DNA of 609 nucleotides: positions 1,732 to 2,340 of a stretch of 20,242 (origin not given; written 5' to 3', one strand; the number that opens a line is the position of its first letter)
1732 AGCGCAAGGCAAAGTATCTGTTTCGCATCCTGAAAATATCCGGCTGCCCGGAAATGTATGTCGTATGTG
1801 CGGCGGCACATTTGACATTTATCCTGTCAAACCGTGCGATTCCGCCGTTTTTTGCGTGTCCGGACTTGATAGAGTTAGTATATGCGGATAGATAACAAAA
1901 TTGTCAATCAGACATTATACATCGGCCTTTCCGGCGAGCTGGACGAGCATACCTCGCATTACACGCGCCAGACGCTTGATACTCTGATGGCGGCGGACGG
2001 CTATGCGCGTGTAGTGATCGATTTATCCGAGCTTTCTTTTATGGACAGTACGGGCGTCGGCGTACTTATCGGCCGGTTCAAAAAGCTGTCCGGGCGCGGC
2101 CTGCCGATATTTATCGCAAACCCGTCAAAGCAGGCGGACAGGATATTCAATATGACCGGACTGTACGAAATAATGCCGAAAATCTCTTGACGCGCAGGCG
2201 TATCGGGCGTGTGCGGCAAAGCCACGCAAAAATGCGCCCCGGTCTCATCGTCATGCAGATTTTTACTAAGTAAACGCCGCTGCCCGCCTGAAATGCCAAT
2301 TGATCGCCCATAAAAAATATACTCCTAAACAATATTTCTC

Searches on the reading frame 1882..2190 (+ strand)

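Call 16: search_protein_families(library=pfam, proteins=[window:1882-2190:+], max_evalue=0.001)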
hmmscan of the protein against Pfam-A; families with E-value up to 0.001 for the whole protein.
window:1882-2190:+ (102 aa): 2 families
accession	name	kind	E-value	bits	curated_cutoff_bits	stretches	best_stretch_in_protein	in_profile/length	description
PF01740.26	STAS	-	2.4e-20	72.7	22.6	1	3-100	2-98/106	STAS domain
PF13466.11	STAS_2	-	1.9e-11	44.4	29.2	1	16-94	3-79/80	STAS domain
